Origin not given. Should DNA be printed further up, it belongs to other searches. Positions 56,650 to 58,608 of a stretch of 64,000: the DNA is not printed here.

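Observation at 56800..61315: Compact, translationally coupled GT2-acyltransferase / ACP / KS / Cys-less KS partner / ACP cassette resembling the core of aryl-polyene clusters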

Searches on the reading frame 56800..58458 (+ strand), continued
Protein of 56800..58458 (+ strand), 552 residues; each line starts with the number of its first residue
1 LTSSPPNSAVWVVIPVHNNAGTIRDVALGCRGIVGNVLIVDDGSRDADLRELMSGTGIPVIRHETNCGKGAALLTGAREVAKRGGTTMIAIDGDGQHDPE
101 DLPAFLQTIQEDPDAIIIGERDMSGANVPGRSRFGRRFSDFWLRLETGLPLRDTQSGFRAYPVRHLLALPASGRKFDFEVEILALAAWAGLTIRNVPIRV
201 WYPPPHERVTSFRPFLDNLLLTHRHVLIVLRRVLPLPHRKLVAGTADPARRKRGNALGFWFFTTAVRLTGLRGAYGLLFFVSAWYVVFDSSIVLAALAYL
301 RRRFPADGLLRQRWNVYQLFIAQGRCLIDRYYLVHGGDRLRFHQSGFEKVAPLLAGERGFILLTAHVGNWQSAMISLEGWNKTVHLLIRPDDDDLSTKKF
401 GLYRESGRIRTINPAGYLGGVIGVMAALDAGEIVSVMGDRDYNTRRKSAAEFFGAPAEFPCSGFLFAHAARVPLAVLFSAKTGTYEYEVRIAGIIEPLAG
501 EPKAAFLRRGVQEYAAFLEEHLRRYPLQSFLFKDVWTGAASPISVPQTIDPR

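Call 14: find_encoding_contigs(protein=P0013, flank=10000, max_places=1)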
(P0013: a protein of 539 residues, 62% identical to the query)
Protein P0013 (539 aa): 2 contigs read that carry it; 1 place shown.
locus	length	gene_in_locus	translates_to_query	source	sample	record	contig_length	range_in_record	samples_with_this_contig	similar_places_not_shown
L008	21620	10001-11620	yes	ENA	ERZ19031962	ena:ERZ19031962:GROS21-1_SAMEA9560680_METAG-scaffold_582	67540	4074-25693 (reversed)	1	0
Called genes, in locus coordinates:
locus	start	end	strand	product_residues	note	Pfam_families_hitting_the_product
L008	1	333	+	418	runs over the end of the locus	PF00072:Response_reg, PF02518:HATPase_c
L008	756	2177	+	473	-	PF01593:Amino_oxidase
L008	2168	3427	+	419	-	PF00109:ketoacyl-synt, PF00108:Thiolase_N (faint), PF02801:Ketoacyl-synt_C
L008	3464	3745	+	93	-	PF00550:PP-binding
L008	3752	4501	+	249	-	PF01553:Acyltransferase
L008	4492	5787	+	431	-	PF00501:AMP-binding, PF14535:AMP-binding_C_2 (weak)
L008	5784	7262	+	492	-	PF04055:Radical_SAM, PF13186:SPASM (weak), PF22817:ApeP-like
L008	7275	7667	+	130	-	PF22818:ApeI-like, PF07977:FabA (faint)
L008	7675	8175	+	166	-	PF13279:4HBT_2, PF03061:4HBT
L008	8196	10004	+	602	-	PF00109:ketoacyl-synt, PF08545:ACP_syn_III (weak), PF02801:Ketoacyl-synt_C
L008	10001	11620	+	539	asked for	PF00535:Glycos_transf_2, PF03279:Lip_A_acyltrans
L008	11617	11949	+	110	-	PF00550:PP-binding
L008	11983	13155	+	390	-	PF00109:ketoacyl-synt, PF00108:Thiolase_N, PF02801:Ketoacyl-synt_C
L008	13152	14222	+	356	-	PF00109:ketoacyl-synt, PF13723:Ketoacyl-synt_2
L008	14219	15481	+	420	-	PF00144:Beta-lactamase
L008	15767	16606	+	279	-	-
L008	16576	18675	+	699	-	PF13360:PQQ_2 (weak), PF07774:EMC1_C (faint), PF01011:PQQ (faint), PF13360:PQQ_2, PF13570:Beta-prop_ACSF4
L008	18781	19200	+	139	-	-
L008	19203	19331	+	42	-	-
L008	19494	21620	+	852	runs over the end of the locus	-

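Call 15: find_encoding_contigs(protein=P0003, flank=10000, max_places=1)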
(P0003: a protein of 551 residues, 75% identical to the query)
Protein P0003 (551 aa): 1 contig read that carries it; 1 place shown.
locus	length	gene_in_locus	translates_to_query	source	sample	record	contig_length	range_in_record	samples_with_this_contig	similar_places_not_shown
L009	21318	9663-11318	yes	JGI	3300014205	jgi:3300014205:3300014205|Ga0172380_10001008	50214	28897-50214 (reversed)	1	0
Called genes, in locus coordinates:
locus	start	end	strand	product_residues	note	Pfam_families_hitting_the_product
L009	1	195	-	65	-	?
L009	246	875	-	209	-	PF00657:Lipase_GDSL, PF13472:Lipase_GDSL_2, PF04311:DUF459 (faint)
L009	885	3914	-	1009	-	PF07992:Pyr_redox_2 (faint), PF12831:FAD_oxidored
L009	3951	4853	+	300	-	PF12833:HTH_18, PF00165:HTH_AraC (weak)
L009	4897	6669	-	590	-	PF00331:Glyco_hydro_10 (weak), PF02449:Glyco_hydro_42 (faint), PF01229:Glyco_hydro_39 (weak)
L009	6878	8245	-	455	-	PF10396:TrmE_N, PF12631:MnmE_helical, PF01926:MMR_HSR1, PF02421:FeoB_N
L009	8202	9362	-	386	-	PF00155:Aminotran_1_2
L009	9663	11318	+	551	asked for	PF00535:Glycos_transf_2, PF03279:Lip_A_acyltrans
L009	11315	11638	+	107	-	PF00550:PP-binding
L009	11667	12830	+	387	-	PF00109:ketoacyl-synt, PF00108:Thiolase_N, PF02801:Ketoacyl-synt_C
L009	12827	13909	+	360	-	PF00109:ketoacyl-synt, PF13723:Ketoacyl-synt_2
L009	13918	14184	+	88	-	-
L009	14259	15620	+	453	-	PF00072:Response_reg, PF00158:Sigma54_activat, PF14532:Sigma54_activ_2, PF07728:AAA_5 (faint), PF25601:AAA_lid_14, PF02954:HTH_8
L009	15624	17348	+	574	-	-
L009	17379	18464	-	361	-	PF04055:Radical_SAM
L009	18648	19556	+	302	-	PF04015:DUF362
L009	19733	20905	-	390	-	PF00364:Biotin_lipoyl, PF02817:E3_binding (weak), PF00198:2-oxoacid_dh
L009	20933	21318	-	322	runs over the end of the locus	PF02779:Transket_pyr, PF02780:Transketolase_C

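Call 16: find_encoding_contigs(protein=P0024, flank=10000, max_places=1)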
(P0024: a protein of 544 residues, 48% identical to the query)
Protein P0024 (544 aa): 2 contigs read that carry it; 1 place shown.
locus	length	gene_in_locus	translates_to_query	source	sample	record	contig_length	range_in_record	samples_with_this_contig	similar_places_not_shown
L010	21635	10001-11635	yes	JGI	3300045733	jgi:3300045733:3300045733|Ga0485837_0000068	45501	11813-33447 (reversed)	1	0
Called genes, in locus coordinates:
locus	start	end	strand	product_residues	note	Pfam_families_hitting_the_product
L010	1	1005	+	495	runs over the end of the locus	PF13353:Fer4_12 (weak), PF04055:Radical_SAM, PF13186:SPASM (weak), PF22817:ApeP-like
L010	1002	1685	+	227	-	PF03548:LolA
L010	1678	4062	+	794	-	-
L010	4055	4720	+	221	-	PF11659:DUF3261 (weak)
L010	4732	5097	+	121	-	PF22818:ApeI-like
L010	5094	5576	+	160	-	PF13279:4HBT_2, PF03061:4HBT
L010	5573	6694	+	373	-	PF00109:ketoacyl-synt, PF02801:Ketoacyl-synt_C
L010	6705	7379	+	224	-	-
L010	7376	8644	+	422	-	PF02310:B12-binding (weak)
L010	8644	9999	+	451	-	PF02310:B12-binding, PF04055:Radical_SAM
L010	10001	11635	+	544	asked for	PF00535:Glycos_transf_2, PF03279:Lip_A_acyltrans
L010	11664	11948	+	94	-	PF00550:PP-binding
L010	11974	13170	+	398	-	PF00109:ketoacyl-synt, PF00108:Thiolase_N (weak), PF02801:Ketoacyl-synt_C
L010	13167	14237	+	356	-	PF00109:ketoacyl-synt, PF13723:Ketoacyl-synt_2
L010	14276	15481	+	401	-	PF01266:DAO (weak), PF03486:HI0933_like (faint), PF07992:Pyr_redox_2 (faint), PF12831:FAD_oxidored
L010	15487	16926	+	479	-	PF00501:AMP-binding, PF13193:AMP-binding_C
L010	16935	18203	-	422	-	-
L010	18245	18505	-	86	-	PF23297:ACP_SdgA_C (weak), PF00550:PP-binding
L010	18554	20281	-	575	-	PF02310:B12-binding, PF04055:Radical_SAM (weak)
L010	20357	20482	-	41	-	-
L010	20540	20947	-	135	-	-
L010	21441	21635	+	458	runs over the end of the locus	PF04055:Radical_SAM, PF06969:HemN_C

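Call 33: find_related_loci(query=A1, collection=genome_contigs, flank=10000)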
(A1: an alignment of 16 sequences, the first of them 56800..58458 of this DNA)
Query A1 (552 aa) in genome_contigs; peptide patterns used: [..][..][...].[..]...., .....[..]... (x = any residue, [..] = any of these).
600 stretches matched a pattern (row limit reached: there are more); 566 encode a relative of the query (tblastn E <= 1e-3); the best 80 are kept; 80 distinct loci.
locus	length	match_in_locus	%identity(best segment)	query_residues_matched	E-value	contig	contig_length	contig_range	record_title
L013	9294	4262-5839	38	10-536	1e-97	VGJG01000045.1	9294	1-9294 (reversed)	MAG: Candidatus Aminicenantes bacterium isolate M_DeepCast_400m_m2_293 M_DeepCast_400m_m2_293_Ga0194112_10014751, whole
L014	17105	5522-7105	38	12-536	1e-88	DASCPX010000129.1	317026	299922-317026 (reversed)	MAG TPA_asm: Myxococcota bacterium isolate Fu_MAG_56 c_000001096603, whole genome shotgun sequence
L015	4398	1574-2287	58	10-247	2e-84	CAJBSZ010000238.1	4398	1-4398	uncultured bacterium isolate Loc090907-8m_bin-482 genome assembly, contig: bin-482:238/559, whole genome shotgun sequenc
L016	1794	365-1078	57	10-247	1e-88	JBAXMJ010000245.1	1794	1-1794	MAG: bacterium isolate ELA450 MAG450_245, whole genome shotgun sequence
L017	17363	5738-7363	35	12-550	2e-81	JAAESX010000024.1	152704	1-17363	MAG: Proteobacteria bacterium isolate Ust_23 UstG_CONTIG217959, whole genome shotgun sequence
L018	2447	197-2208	51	2-537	8e-84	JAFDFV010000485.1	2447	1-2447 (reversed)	MAG: Deltaproteobacteria bacterium isolate Meg22_02_Bin_90 Meg22_02_Bin_90_scaffold_267787, whole genome shotgun sequenc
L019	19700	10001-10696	54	10-241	2e-80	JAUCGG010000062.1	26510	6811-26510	Desulfococcaceae bacterium HSG8 NODE_98_length_26510, whole genome shotgun sequence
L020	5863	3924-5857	50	2-497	2e-77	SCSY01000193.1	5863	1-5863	MAG: Nitrospirae bacterium isolate FW300_bin.22 FW300_bin.22-104588, whole genome shotgun sequence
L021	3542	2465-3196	50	1-242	2e-77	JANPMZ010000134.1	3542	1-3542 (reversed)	MAG: Nitrospirota bacterium isolate VAR_87_metabat_403 VAR_87_k141_2592545, whole genome shotgun sequence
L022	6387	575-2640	53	10-537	9e-77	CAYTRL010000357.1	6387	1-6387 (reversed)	MAG TPA_asm: uncultured Thermodesulfobacteriota bacterium isolate binchicken_co65_60 genome assembly, contig: NODE_43449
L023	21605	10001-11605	33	13-540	3e-76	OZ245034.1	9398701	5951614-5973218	MAG: Myxococcota bacterium isolate df3dd314-b992-411f-bde6-f70e75f61a8f genome assembly, chromosome: 1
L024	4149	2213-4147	50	9-487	2e-76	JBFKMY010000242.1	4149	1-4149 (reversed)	MAG: Thermodesulfovibrionia bacterium isolate Mix_sand22.2022.08.D.6 k141_265385_length_4149_cov_9.0000, whole genome sh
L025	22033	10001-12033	54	10-536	1e-75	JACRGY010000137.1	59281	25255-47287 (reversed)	MAG: Nitrospirae bacterium isolate NC_groundwater_1763_Pr3_B-0.1um_44_11 SR-2_scaffold_141_2867170, whole genome shotgun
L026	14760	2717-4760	52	9-536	4e-74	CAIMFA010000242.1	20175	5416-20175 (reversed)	MAG: uncultured Lentisphaeria bacterium isolate Umea_bin-02975 genome assembly, contig: bin-02975:0242/1030, whole genom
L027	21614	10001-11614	34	12-536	2e-73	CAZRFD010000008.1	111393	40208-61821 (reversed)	MAG TPA_asm: uncultured Enterobacterales bacterium isolate SRP216583_co1_147 genome assembly, contig: NODE_53_length_111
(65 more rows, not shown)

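Call 42: find_encoding_contigs(protein=P0005, flank=10000, max_places=1)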
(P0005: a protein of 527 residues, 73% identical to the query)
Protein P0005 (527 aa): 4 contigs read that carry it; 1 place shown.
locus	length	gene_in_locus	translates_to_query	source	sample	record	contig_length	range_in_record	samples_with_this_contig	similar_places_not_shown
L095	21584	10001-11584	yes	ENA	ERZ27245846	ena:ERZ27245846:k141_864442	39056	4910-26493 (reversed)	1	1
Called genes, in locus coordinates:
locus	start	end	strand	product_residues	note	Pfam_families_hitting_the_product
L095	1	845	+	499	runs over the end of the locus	PF04055:Radical_SAM, PF13186:SPASM (weak), PF22817:ApeP-like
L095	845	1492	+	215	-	PF03548:LolA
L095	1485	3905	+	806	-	-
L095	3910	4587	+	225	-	PF11659:DUF3261 (faint)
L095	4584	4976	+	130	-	PF22818:ApeI-like, PF07977:FabA (weak)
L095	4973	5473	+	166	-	PF13279:4HBT_2, PF03061:4HBT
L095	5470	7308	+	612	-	PF00109:ketoacyl-synt, PF08545:ACP_syn_III (faint), PF02801:Ketoacyl-synt_C, PF00109:ketoacyl-synt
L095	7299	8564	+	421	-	PF02310:B12-binding (weak), PF04055:Radical_SAM (faint)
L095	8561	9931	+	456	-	PF02310:B12-binding, PF04055:Radical_SAM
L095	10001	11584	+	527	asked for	PF00535:Glycos_transf_2, PF03279:Lip_A_acyltrans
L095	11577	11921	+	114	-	PF00550:PP-binding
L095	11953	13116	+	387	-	PF00109:ketoacyl-synt, PF00108:Thiolase_N, PF02801:Ketoacyl-synt_C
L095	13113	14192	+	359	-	PF00109:ketoacyl-synt, PF13723:Ketoacyl-synt_2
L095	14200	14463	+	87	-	PF00550:PP-binding (weak)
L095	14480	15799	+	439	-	-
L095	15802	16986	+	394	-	PF00890:FAD_binding_2 (weak), PF01266:DAO (faint), PF07992:Pyr_redox_2 (weak), PF12831:FAD_oxidored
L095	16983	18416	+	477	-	PF02310:B12-binding, PF04055:Radical_SAM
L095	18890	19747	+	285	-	-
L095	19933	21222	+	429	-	PF12704:MacB_PCD, PF02687:FtsX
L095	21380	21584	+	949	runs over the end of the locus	PF00330:Aconitase, PF00694:Aconitase_C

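Call 43: find_encoding_contigs(protein=P0008, flank=10000, max_places=1)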
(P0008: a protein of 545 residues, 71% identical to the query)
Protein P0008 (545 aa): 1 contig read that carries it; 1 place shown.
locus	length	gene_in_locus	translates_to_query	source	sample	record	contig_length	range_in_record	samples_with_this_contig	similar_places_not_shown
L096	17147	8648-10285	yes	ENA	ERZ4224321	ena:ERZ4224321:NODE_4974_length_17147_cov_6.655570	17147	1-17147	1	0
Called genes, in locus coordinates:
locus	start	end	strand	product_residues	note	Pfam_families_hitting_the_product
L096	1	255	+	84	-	?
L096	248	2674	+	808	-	-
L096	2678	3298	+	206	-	-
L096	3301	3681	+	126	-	PF07977:FabA (faint), PF22818:ApeI-like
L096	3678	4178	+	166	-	PF13279:4HBT_2, PF03061:4HBT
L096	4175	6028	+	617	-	PF00109:ketoacyl-synt, PF08545:ACP_syn_III (faint), PF02801:Ketoacyl-synt_C, PF00109:ketoacyl-synt (weak)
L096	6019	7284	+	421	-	PF02310:B12-binding, PF04055:Radical_SAM (faint)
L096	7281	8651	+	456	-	PF02310:B12-binding, PF04055:Radical_SAM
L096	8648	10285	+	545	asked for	PF00535:Glycos_transf_2, PF03279:Lip_A_acyltrans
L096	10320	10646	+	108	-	PF00550:PP-binding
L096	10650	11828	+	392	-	PF00109:ketoacyl-synt, PF00108:Thiolase_N, PF02801:Ketoacyl-synt_C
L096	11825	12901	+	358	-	PF00109:ketoacyl-synt, PF13723:Ketoacyl-synt_2 (weak)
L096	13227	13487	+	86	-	PF00550:PP-binding (weak)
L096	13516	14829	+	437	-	-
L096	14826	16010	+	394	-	PF00890:FAD_binding_2 (faint), PF01266:DAO (weak), PF12831:FAD_oxidored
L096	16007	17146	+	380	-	?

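Call 44: find_encoding_contigs(protein=P0016, flank=10000, max_places=1)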
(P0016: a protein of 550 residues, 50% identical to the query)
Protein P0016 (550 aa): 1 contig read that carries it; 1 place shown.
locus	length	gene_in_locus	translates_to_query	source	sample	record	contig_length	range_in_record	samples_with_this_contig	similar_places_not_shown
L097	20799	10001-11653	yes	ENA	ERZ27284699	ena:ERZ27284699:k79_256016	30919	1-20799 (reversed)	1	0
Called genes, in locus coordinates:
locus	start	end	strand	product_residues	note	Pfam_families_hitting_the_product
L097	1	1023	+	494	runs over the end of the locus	PF04055:Radical_SAM, PF13186:SPASM, PF22817:ApeP-like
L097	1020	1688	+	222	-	PF03548:LolA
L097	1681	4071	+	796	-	-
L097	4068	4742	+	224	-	PF11659:DUF3261 (weak)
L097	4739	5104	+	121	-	PF07977:FabA (weak), PF22818:ApeI-like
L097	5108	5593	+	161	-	PF13279:4HBT_2, PF03061:4HBT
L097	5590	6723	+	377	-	PF00109:ketoacyl-synt, PF08545:ACP_syn_III (faint), PF02801:Ketoacyl-synt_C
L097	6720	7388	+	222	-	PF00109:ketoacyl-synt (weak)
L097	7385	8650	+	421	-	PF02310:B12-binding (weak), PF04055:Radical_SAM (weak)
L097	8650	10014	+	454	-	PF02310:B12-binding, PF04055:Radical_SAM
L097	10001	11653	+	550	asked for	PF00535:Glycos_transf_2, PF03279:Lip_A_acyltrans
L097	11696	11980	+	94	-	PF00550:PP-binding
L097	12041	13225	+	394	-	PF00109:ketoacyl-synt, PF02801:Ketoacyl-synt_C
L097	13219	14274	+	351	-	PF00109:ketoacyl-synt, PF13723:Ketoacyl-synt_2 (weak)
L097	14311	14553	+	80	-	PF00550:PP-binding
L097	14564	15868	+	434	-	-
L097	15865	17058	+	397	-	PF12831:FAD_oxidored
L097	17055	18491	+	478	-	PF00501:AMP-binding, PF13193:AMP-binding_C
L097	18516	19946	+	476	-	PF02310:B12-binding, PF04055:Radical_SAM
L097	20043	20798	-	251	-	?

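Call 47: find_homologous_proteins(query=L095:5470-7308:+, max_evalue=1e-50)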
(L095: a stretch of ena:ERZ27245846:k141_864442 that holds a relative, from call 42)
Query L095:5470-7308:+ (612 aa): 1178 proteins with E <= 1e-50 among 8000 candidates; the best 120 are listed.
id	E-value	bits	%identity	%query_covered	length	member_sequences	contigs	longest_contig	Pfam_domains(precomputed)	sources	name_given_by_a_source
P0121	0.0e+0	1328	100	100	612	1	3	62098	PF08545.17,PF00109.33,PF02801.29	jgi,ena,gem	-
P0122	0.0e+0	1100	83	100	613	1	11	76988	PF08545.17,PF00109.33,PF02801.29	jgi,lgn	-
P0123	1.7e-271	920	69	99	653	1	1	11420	PF08545.17,PF00109.33,PF02801.29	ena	-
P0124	5.5e-270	915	71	99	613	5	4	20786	PF08545.17,PF00109.33,PF02801.29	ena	-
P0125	2.1e-269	913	75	63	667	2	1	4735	PF08545.17,PF00109.33,PF02801.29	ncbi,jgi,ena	jgi:3-oxoacyl-[acyl-carrier-protein] synthase II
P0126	4.7e-269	912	71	100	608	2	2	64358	PF08545.17,PF00109.33,PF02801.29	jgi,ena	jgi:3-oxoacyl-[acyl-carrier-protein] synthase II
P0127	1.4e-268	911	70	99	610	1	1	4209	PF08545.17,PF00109.33,PF02801.29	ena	-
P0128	1.4e-267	907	71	99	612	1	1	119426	PF08545.17,PF00109.33,PF02801.29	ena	-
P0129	2.2e-265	900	72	100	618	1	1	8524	PF08545.17,PF00109.33,PF02801.29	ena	-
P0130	2.9e-265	900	70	99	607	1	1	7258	PF00109.33,PF02801.29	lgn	-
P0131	2.5e-263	893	70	99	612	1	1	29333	PF08545.17,PF00109.33,PF02801.29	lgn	-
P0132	1.2e-262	891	71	100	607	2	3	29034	PF08545.17,PF00109.33,PF02801.29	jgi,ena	-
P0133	4.3e-260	883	71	100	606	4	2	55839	PF08545.17,PF00109.33,PF02801.29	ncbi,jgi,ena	ncbi:MAG: beta-ketoacyl synthase N-terminal-like domain-containing protein [Verrucomicrobiae bacteri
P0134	2.4e-257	874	69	100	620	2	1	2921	PF08545.17,PF00109.33,PF02801.29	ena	-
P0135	6.1e-257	872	69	99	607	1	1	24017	PF08545.17,PF00109.33,PF02801.29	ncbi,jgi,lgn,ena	ncbi:MAG: beta-ketoacyl synthase N-terminal-like domain-containing protein [Terrimicrobiaceae bacter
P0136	2.1e-256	871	67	100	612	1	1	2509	PF08545.17,PF00109.33,PF02801.29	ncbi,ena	-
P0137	1.4e-250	851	69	99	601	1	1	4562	PF08545.17,PF00109.33,PF02801.29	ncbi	-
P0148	6.1e-169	582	69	66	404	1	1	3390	PF00109.33,PF02801.29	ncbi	ncbi:MAG: beta-ketoacyl synthase N-terminal-like domain-containing protein, partial [Verrucomicrobio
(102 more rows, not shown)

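Call 48: list_cluster_members(proteins=[P0001, P0125, P0133, P0136, P0137, P0148, P0135])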
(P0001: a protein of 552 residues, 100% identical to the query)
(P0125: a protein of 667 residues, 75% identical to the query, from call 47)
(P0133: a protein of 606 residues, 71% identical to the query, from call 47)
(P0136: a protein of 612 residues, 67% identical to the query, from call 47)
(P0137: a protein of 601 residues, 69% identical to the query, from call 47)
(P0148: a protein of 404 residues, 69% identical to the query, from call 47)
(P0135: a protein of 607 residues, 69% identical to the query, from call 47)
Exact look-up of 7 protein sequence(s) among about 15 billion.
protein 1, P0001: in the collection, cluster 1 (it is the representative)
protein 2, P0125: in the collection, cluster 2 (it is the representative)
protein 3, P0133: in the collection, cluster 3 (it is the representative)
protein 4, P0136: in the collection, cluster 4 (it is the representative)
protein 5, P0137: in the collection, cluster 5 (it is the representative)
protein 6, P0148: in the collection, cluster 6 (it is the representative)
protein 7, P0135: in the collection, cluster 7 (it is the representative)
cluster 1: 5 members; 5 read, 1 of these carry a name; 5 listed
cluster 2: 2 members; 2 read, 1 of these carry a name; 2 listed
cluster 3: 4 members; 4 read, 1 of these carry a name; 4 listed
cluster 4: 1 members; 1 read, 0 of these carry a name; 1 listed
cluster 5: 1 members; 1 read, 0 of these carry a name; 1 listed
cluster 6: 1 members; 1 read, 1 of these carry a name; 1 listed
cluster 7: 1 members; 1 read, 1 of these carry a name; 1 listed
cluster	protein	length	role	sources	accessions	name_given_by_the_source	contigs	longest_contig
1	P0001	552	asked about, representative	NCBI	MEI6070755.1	MAG: glycosyltransferase [Verrucomicrobiae bacterium]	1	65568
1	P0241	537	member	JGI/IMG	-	-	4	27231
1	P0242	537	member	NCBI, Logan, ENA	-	-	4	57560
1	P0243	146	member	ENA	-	-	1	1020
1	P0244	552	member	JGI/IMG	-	-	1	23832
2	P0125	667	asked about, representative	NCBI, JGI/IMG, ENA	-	3-oxoacyl-[acyl-carrier-protein] synthase II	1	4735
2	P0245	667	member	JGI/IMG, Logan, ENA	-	-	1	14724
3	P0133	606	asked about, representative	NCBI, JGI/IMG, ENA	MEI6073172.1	MAG: beta-ketoacyl synthase N-terminal-like domain-containing protein [Verrucomicrobiae ...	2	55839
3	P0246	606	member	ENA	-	-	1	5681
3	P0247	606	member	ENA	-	-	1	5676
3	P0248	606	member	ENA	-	-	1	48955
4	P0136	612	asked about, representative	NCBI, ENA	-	-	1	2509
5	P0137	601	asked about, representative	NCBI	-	-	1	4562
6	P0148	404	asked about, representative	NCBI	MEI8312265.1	MAG: beta-ketoacyl synthase N-terminal-like domain-containing protein, partial ...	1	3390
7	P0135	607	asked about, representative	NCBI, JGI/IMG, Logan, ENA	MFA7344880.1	MAG: beta-ketoacyl synthase N-terminal-like domain-containing protein [Terrimicrobiaceae ...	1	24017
